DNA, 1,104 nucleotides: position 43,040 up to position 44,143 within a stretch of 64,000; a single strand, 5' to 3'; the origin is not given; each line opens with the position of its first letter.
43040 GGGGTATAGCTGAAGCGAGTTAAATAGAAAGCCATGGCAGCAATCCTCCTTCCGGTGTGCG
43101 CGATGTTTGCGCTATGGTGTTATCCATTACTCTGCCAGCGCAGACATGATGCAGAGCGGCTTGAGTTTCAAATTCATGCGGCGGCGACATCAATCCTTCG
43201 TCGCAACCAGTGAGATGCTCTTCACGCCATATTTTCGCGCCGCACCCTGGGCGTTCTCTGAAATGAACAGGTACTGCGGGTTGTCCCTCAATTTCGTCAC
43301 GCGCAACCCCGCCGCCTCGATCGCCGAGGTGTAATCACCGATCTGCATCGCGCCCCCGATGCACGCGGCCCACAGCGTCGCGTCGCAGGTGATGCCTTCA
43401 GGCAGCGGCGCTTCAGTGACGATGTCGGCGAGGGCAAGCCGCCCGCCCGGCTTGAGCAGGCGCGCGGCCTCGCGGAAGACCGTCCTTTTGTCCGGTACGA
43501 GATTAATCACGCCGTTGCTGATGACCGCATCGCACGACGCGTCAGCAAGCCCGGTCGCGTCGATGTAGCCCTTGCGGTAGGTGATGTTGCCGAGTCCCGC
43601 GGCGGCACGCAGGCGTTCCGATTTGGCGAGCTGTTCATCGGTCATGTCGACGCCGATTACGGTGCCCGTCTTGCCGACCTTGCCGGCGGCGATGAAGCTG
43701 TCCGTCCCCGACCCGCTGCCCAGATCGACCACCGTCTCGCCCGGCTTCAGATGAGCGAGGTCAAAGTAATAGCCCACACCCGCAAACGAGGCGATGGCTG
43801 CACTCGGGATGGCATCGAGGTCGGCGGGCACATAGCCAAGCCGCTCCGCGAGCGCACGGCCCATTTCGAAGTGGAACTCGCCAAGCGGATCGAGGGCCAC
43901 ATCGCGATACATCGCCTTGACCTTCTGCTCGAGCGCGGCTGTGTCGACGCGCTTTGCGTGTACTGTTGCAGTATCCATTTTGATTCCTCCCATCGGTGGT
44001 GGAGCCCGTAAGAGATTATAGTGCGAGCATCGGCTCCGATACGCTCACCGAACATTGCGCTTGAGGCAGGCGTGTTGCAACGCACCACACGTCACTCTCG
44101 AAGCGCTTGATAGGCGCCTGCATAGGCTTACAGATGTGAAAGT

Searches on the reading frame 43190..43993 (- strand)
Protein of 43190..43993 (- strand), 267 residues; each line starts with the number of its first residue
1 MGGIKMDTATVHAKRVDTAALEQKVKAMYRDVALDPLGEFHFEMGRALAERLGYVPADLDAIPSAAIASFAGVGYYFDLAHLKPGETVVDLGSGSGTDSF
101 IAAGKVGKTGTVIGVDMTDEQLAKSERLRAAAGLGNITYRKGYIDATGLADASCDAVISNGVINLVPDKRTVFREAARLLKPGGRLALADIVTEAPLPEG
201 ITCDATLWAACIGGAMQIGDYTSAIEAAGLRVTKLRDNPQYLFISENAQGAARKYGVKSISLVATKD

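Call 95: search_protein_families(library=pfam, proteins=[window:43190-43993:-], max_evalue=0.01)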
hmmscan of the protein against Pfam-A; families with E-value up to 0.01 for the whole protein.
window:43190-43993:- (267 aa): 13 families
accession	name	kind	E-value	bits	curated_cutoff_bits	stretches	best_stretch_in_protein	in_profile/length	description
PF13847.12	Methyltransf_31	-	4.3e-30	104.8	27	1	83-228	2-144/145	Methyltransferase domain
PF08241.18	Methyltransf_11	-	1.9e-18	67.3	21.2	1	89-187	1-94/95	Methyltransferase domain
PF13649.12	Methyltransf_25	-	1.9e-17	64.1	27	1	88-184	1-97/97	Methyltransferase domain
PF01209.24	Ubie_methyltran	-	1e-12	48.4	20.1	1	79-188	42-151/233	ubiE/COQ5 methyltransferase family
PF08242.18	Methyltransf_12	-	1.8e-12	48.3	30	1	89-186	1-98/98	Methyltransferase domain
PF13489.12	Methyltransf_23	-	1.2e-08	35.3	27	1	81-191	19-119/164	Methyltransferase domain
PF01135.25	PCMT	-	2.6e-07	31.1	20.3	1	65-167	54-156/210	Protein-L-isoaspartate(D-aspartate) O-methyltransferase (PCMT)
PF02353.26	CMAS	-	1e-06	28.7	27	1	75-193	53-169/273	Mycolic acid cyclopropane synthetase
PF01728.25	FtsJ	-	5.4e-05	23.6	24.1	1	81-166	17-104/181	FtsJ-like methyltransferase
PF05175.20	MTS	-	0.00027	21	23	1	84-188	29-138/170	Methyltransferase small domain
PF20922.3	Anamorsin_N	-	0.00058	20.1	27.1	1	149-195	47-94/163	Anamorsin, N-terminal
PF06325.19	PrmA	-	0.00077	19.5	22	1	82-194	159-264/296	Ribosomal protein L11 methyltransferase (PrmA)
PF13679.12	Methyltransf_32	-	0.0039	17.6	27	1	83-142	24-87/143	Methyltransferase domain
